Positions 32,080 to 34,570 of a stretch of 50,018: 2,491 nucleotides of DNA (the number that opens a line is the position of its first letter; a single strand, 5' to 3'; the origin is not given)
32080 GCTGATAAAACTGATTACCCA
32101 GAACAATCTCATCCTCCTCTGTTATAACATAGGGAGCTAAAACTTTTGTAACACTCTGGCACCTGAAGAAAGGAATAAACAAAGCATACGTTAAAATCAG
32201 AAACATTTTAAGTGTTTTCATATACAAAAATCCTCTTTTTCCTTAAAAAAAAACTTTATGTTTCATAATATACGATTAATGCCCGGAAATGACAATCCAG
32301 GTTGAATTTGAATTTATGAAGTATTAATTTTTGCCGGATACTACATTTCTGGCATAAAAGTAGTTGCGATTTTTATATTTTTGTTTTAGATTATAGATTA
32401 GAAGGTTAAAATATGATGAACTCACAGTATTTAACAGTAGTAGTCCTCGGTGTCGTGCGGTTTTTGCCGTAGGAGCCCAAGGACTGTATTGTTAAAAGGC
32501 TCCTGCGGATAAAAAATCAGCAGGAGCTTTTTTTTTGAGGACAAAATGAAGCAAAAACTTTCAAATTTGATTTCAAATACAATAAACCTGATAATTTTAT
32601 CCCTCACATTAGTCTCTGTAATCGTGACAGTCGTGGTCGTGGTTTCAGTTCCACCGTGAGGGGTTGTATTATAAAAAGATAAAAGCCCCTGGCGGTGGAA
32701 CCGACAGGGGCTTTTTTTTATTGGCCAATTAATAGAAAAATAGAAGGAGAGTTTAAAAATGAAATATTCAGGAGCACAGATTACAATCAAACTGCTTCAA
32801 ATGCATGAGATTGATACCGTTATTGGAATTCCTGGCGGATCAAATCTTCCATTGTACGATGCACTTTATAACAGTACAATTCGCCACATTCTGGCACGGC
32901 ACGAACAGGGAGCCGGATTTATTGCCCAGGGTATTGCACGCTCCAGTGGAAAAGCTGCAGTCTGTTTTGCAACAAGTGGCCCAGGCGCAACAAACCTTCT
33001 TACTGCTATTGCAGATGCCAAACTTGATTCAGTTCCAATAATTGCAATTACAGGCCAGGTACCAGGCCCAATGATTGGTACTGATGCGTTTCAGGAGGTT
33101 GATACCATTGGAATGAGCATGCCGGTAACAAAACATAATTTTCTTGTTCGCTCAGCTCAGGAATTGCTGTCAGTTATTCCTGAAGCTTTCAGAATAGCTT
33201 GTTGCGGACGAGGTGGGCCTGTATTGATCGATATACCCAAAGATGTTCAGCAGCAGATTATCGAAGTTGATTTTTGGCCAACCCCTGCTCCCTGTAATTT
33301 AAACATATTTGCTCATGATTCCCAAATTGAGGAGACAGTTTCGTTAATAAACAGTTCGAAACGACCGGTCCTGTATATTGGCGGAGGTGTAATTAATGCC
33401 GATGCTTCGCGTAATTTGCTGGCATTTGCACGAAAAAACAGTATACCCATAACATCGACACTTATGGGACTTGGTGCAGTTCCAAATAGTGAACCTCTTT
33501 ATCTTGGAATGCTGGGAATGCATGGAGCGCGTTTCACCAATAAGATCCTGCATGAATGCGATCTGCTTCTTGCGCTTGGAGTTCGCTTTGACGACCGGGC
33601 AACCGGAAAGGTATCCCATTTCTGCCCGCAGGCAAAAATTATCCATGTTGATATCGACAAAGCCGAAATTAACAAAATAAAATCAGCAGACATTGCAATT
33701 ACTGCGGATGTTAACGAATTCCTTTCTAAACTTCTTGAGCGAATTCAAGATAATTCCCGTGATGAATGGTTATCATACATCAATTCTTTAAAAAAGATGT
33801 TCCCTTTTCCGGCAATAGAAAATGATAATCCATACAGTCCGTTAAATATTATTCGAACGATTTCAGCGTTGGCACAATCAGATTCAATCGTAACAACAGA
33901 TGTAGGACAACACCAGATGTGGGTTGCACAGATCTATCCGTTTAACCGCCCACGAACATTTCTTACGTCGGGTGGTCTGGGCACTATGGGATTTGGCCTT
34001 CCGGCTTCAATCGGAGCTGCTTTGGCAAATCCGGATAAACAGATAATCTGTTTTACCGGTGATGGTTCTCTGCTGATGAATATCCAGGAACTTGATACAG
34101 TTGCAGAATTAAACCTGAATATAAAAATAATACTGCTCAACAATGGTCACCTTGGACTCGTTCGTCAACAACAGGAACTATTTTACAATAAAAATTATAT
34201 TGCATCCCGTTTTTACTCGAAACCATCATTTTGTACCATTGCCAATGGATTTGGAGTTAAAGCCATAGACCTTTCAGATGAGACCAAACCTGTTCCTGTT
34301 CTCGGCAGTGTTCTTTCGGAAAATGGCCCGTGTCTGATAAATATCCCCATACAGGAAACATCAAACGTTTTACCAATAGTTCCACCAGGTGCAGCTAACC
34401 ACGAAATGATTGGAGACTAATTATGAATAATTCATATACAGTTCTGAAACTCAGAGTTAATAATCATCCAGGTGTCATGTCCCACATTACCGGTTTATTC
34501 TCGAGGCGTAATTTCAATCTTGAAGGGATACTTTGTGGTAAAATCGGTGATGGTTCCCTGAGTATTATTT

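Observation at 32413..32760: Two tandem leader-peptide transcription attenuators upstream of ilvBN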

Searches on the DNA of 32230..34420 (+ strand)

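Call 33: search_rna_families(source=window, start=32230, end=32800, threshold=evalue, max_evalue=10)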
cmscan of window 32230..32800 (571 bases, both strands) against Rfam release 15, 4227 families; matches with E-value up to 10: 43.
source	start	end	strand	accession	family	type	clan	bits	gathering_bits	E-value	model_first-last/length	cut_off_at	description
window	32597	32719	+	RF00514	His_leader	Cis-reg; leader;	-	28.7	49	0.012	1-126/126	no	Histidine operon leader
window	32668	32740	-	RF00236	ctRNA_pGA1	Gene; antisense;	-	26.6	45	0.0037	1-79/79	no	ctRNA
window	32495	32776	+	RF02744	Rev39_5p_UTR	Cis-reg;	-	25.9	88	9.5e-06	1-300/300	no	Soft rot Enterobacteriaceae Rev 39 5'UTR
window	32375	32533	+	RF04180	BTnc231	Gene; sRNA;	-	24.3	80.4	0.0085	1-154/154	no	Bacteroides sRNA BTnc231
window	32630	32722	+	RF04312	trpB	Cis-reg;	-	24.2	59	0.47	1-107/107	no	trpB ncRNA motif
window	32594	32720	+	RF00506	Thr_leader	Cis-reg; leader;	-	23.4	55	0.044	1-118/118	no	Threonine operon leader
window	32493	32610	-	RF01470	rli38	Gene; sRNA;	-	22.5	49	0.98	1-150/150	no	Listeria sRNA rli38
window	32544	32578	+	RF03881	mir-59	Gene; miRNA;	-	21.8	80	0.067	15-49/66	no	mir-59 microRNA precursor family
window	32680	32760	-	RF02344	ar14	Gene; sRNA;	-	20.8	58.8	0.1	1-123/123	no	Alphaproteobacterial ar14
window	32400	32450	+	RF01183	SNORD19B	Gene; snRNA; snoRNA; CD-box;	CL00048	20.6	50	1.4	1-84/84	no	Small nucleolar RNA SNORD19B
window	32671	32745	-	RF01770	rimP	Cis-reg; leader;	-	20.4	47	0.78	1-102/102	no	Gammaprotebacteria rimP leader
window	32621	32722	+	RF01771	rnk_leader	Cis-reg; leader;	-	20.3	50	0.68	1-109/109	no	Enterobacteria rnk leader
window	32677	32762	-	RF00514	His_leader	Cis-reg; leader;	-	20.2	49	0.63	1-126/126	no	Histidine operon leader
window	32448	32608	-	RF00425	SNORA18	Gene; snRNA; snoRNA; HACA-box;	CL00038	20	70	0.55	1-132/132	no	Small nucleolar RNA SNORA18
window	32575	32720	+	RF01859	Phe_leader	Cis-reg; leader;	-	20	55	0.87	1-125/125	no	Phenylalanine leader peptide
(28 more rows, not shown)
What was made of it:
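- On Rfam His, Thr and Phe leader families: His_leader scores 28.7 bits (gathering 49), Thr_leader 23.4 (55) and Phe_leader 20 (55) (call 33).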

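Call 61: search_rna_families(sources=[L105, L002, L013, L167, L173, L174, L175, L104, L088, L086, L087, L089, L169, L170, L171], threshold=gathering)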
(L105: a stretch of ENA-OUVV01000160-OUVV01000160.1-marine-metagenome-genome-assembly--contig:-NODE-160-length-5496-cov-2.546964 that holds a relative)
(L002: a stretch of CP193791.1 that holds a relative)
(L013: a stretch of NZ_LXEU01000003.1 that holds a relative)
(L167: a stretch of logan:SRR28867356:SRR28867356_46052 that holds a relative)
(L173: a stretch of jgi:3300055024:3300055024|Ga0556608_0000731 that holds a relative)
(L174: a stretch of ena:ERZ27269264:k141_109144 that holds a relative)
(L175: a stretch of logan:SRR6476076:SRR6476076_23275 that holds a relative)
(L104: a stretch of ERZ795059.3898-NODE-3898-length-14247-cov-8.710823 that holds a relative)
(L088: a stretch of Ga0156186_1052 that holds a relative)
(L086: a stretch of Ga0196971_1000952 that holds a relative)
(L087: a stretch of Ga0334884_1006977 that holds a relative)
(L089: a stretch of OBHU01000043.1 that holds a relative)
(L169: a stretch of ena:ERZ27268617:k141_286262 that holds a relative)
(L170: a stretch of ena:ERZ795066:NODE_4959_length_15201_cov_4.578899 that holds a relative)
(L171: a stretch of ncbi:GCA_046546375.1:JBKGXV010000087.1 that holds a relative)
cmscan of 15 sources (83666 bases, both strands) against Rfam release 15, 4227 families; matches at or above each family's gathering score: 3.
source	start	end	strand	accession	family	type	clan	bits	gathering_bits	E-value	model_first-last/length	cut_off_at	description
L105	2005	2134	+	RF01400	istR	Gene; antitoxin;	-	150.1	45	4.9e-31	1-130/130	no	istR Hfq binding RNA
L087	1806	2050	+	RF00230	T-box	Cis-reg; leader;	-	120.7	93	4.6e-26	1-219/219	no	T-box leader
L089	2198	2453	+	RF00230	T-box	Cis-reg; leader;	-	119.6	93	8.7e-26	1-219/219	no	T-box leader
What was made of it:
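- On T-box leader (RF00230): L087 and L089, from the same ilvB clade, do match (call 61).
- Closest known: Tandem T-box riboswitches upstream of ilvB and ilvN in Bacillota. Different: T-boxes do occur on the same ilvB clade, in L087 and L089 (call 61).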

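Call 77: build_rna_model(alignment_id=A3, structure=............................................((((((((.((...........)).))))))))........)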
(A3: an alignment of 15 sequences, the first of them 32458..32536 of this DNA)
Model R1 built from alignment A3 (15 sequences, 85 columns); structure: as given.
model positions 75; base pairs 10; branch points 0; effective number of sequences 7.25; information 0.753 bits per position. Calibrated on 0.2 Mb of random sequence (short: E-values are rough).
structure used (alignment columns):
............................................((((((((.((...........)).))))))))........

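Call 78: search_with_rna_model(model_id=R1, sources=[window, L001, L002, L003, L004, L005, L006, L007, L008, L009, L010, L011, L012, L013, L014, L015, L016, L017, L018, L019, L020, L021, L022, L023, L024, L025, L026, L027, L028, L029, L030, L031, L032, L033, L034, L035, L036, L037, L038, L039, L040, L041, L042, L043, L044, L045, L046, L047, L048, L049, L050, L051, L052, L053, L054, L055, L056, L057, L058, L059, L060, L061, L062, L063, L064, L065, L066, L067, L068, L069, L070, L071, L072, L073, L074, L075, L076, L077, L078, L079, L080, L166, L167, L169, L170, L171, L172, L173, L174, L175, L176], max_evalue=0.01)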
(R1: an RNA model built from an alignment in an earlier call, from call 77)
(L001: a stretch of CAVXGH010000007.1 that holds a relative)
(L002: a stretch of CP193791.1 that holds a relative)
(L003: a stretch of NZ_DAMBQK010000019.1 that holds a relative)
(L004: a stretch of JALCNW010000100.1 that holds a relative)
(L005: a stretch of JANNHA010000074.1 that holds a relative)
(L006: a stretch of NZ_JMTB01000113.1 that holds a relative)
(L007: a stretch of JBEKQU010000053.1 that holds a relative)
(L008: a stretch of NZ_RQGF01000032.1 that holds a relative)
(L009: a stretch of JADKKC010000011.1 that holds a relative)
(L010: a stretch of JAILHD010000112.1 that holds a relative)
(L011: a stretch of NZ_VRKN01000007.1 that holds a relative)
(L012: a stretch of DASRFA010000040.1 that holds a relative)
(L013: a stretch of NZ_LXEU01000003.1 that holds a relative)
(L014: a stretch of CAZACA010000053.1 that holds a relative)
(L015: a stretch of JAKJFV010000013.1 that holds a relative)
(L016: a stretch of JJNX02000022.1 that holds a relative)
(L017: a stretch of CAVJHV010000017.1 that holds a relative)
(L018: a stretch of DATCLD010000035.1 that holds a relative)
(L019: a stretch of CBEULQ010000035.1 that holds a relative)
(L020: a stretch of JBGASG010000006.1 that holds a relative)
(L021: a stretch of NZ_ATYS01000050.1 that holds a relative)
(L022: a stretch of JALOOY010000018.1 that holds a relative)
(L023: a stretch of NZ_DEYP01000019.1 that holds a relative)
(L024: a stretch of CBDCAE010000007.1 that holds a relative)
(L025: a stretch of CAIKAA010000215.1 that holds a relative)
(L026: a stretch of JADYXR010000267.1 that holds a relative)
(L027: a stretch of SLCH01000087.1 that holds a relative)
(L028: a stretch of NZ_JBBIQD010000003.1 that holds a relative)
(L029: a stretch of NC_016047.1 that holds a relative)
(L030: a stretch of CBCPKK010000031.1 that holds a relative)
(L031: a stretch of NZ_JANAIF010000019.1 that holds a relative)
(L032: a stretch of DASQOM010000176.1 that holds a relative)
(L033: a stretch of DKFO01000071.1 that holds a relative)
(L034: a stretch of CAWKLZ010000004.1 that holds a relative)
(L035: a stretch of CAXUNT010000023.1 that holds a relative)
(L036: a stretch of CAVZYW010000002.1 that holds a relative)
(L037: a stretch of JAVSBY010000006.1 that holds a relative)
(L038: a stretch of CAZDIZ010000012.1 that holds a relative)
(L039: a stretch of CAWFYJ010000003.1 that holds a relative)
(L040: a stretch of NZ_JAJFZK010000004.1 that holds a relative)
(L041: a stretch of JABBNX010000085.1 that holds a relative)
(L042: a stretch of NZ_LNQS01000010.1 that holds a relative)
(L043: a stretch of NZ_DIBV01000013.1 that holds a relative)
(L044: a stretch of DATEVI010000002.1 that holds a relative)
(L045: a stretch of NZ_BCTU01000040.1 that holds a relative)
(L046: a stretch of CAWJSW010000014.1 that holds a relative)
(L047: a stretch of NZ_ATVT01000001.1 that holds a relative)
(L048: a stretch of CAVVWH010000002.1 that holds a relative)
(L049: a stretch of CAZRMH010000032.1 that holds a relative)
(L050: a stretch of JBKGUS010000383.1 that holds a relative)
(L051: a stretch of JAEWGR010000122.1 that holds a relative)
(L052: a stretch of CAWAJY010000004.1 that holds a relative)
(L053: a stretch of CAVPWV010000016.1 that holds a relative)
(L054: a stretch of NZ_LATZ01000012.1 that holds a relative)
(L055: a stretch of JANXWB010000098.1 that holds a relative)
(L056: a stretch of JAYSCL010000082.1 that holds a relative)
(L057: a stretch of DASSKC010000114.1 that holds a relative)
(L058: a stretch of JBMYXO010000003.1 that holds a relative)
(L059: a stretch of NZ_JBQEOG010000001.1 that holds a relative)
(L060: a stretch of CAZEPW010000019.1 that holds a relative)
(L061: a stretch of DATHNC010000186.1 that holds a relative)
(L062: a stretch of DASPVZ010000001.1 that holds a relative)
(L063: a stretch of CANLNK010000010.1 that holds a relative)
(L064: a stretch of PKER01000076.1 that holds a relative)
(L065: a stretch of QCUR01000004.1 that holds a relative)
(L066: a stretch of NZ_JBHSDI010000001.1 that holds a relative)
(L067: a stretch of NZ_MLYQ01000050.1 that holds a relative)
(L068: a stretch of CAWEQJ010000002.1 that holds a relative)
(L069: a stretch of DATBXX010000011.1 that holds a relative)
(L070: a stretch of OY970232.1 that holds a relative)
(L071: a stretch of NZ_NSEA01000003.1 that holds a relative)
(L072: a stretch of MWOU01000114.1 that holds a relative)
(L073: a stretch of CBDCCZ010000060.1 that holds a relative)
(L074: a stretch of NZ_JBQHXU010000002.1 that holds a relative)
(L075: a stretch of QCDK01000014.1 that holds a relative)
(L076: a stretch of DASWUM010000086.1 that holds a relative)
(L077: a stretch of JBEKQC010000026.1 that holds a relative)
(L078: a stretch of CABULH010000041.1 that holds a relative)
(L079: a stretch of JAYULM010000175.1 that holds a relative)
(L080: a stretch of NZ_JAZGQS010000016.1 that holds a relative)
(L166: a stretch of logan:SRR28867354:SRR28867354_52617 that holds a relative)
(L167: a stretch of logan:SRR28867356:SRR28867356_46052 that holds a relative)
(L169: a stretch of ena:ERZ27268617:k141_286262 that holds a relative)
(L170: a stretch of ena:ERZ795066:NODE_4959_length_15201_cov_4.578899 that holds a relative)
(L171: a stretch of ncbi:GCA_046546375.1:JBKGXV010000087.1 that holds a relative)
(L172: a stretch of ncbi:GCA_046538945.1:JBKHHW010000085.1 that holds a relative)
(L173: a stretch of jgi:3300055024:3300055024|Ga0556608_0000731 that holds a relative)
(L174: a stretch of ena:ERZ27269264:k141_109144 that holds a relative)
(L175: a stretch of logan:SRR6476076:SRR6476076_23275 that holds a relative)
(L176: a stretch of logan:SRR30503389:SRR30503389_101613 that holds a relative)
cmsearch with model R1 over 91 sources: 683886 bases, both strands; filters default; matches with E-value up to 0.01: 31.
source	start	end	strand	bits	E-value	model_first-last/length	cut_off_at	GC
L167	2727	2805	+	73.5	1.4e-12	1-75/75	no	0.46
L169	1309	1383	+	70.3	6.6e-12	1-75/75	no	0.55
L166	424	498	+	70.1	7.2e-12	1-75/75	no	0.44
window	32458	32534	+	69.8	8.3e-12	1-75/75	no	0.44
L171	1402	1477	+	65.8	5.9e-11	1-75/75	no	0.45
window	32645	32718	+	65.3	7.4e-11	1-75/75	no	0.47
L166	233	309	+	64.8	9.3e-11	1-75/75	no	0.47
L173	807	880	+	62.8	2.4e-10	1-75/75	no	0.53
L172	98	175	+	62.8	2.5e-10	1-75/75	no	0.49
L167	2901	2976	+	62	3.6e-10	1-75/75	no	0.49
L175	887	952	+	60.5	7.6e-10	1-75/75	no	0.48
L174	1097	1171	+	57.2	3.7e-09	1-75/75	no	0.43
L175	1087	1162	+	53.9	1.8e-08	1-75/75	no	0.58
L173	996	1072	+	53.1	2.7e-08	1-75/75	no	0.55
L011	2848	2919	+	51.9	4.9e-08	1-75/75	no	0.61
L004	2848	2919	+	50.9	7.9e-08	1-75/75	no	0.62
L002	2851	2925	+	46.8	5.8e-07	1-75/75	no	0.61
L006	2849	2917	+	43.3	3e-06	1-75/75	no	0.64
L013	2848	2917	+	40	1.5e-05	1-75/75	no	0.63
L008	2838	2918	+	38.3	3.5e-05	1-75/75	no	0.54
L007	2909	2983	+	37.3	5.6e-05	1-75/75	no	0.55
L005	2883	2956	+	34.4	0.00023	1-75/75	no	0.58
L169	1346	1415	-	34.4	0.00023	1-75/75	no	0.54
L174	936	1000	+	33.7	0.00032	1-75/75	no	0.37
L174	1133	1198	-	31.7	0.00086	1-75/75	no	0.36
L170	1304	1390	+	31.3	0.001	1-75/75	no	0.41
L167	2763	2838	-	31.3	0.001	1-75/75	no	0.33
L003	341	417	+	30.3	0.0017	1-75/75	no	0.62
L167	2938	3000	-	29.6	0.0023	1-75/75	no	0.41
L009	2861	2940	+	29.1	0.0029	1-75/75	no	0.62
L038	2831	2910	+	26.9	0.0087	1-75/75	no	0.65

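Call 79: search_with_rna_model(model_id=R1, sources=[L086, L087, L088, L089, L090, L091, L092, L093, L094, L095, L096, L097, L098, L099, L100, L101, L102, L103, L104, L105, L106, L107, L108, L109, L110, L111, L112, L113, L114, L115, L116, L117, L118, L119, L120, L121, L122, L123, L124, L125, L126, L127, L128, L129, L130, L131, L132, L133, L134, L135, L136, L137, L138, L139, L140, L141, L142, L143, L144, L145, L146, L147, L148, L149, L150, L151, L152, L153, L154, L155, L156, L157, L158, L159, L160, L161, L162, L163, L164, L165], max_evalue=0.01)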
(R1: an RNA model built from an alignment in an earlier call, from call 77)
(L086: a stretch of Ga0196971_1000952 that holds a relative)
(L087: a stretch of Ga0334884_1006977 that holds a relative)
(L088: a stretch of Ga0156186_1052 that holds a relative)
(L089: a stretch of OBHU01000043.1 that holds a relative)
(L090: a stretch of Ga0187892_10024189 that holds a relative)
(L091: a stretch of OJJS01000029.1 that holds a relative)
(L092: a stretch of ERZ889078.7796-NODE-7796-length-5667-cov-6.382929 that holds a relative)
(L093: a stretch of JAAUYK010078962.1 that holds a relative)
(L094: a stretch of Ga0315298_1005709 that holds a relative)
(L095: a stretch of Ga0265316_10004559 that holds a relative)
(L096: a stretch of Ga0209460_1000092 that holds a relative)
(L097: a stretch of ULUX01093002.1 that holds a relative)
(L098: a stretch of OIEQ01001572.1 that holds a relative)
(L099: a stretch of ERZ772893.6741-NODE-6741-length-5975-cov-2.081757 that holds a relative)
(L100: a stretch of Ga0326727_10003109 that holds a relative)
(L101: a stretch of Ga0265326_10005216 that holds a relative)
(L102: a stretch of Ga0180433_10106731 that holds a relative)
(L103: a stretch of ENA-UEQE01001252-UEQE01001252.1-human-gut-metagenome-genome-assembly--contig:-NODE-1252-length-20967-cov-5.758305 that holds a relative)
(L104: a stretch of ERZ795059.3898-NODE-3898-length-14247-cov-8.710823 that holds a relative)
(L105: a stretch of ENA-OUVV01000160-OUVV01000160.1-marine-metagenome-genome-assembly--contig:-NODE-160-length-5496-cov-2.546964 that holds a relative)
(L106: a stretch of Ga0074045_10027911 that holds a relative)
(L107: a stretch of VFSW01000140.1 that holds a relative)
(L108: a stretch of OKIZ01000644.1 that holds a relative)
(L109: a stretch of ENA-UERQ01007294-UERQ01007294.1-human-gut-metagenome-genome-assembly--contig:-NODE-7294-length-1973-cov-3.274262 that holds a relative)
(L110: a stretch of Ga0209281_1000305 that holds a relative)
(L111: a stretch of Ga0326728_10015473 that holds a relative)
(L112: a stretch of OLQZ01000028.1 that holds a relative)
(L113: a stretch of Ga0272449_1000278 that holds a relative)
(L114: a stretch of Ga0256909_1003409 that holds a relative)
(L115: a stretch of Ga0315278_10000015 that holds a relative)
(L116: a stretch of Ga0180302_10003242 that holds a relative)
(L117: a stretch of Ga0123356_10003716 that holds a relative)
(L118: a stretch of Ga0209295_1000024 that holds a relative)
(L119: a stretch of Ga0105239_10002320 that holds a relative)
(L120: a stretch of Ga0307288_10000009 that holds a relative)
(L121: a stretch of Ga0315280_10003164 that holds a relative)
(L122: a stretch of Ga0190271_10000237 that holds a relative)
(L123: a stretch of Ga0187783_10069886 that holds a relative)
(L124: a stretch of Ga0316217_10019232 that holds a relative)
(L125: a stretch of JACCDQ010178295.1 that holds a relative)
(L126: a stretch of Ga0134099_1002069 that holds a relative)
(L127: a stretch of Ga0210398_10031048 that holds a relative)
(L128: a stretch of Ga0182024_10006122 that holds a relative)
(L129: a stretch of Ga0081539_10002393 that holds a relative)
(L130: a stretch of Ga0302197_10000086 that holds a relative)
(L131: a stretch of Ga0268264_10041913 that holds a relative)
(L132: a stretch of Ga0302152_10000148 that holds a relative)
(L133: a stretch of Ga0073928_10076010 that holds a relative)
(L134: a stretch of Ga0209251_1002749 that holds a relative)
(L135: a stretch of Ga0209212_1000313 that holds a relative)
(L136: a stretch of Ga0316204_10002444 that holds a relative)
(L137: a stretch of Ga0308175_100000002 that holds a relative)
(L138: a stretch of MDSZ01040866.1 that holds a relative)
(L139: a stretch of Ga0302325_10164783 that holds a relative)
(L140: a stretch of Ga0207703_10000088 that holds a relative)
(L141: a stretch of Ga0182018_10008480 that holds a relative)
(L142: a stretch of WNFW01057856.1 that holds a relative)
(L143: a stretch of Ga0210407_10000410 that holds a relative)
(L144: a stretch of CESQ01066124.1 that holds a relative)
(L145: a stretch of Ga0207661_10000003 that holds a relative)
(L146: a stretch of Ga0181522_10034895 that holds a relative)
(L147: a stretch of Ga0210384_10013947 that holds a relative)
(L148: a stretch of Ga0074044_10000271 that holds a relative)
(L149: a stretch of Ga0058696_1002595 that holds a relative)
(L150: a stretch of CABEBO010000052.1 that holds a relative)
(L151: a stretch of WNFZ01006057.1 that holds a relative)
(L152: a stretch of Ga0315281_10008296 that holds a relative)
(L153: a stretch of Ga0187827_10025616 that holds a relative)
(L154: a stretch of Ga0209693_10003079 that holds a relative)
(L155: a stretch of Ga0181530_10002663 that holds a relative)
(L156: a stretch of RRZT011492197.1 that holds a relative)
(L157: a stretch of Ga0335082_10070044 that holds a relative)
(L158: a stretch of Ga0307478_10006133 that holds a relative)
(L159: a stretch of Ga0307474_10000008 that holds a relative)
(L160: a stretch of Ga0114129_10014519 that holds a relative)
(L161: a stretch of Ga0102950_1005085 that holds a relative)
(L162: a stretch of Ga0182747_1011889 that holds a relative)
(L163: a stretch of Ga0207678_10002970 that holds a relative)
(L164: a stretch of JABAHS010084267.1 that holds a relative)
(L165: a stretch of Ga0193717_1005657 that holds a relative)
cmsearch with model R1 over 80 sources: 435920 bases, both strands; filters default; matches with E-value up to 0.01: 16.
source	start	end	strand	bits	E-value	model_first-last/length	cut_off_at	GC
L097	48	119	+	53.1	1.7e-08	1-75/75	no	0.61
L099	916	987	+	53.1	1.7e-08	1-75/75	no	0.61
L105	2348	2419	+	53.1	1.7e-08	1-75/75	no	0.61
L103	302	373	+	51.9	3.1e-08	1-75/75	no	0.61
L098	1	65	+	45.7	6.2e-07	8-75/75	5'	0.62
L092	2354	2427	+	42.2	3.3e-06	1-75/75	no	0.39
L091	2343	2419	+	36.9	4.4e-05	1-75/75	no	0.61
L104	2128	2199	+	35.4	9.1e-05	1-75/75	no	0.36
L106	185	259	+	34.2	0.00016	1-75/75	no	0.65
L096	2343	2417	+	33.5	0.00022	1-75/75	no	0.55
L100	2410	2476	+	32.8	0.00032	1-75/75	no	0.61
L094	2364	2429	+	30.6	0.00091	1-75/75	no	0.62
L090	2371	2448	+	30.3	0.0011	1-75/75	no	0.65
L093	2359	2437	+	28.7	0.0023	1-75/75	no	0.54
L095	2410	2482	+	27.7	0.0037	1-75/75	no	0.53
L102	334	414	+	26.9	0.0054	1-75/75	no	0.65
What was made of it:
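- On ivbL-type leader-peptide transcription attenuator: Model R1 finds non-training enteric, spirochaete and Verrucomicrobiota units upstream of ilvB, and only the two units in the window (calls 78, 79).
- It also finds non-training units directly upstream of ilvB in enterics, Leptospira, Spirochaetia, Verrucomicrobiota, L170, L174 unit 1 and L104 unit 1 (calls 78, 79). The element always sits directly upstream of ilvB (calls 78, 79).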
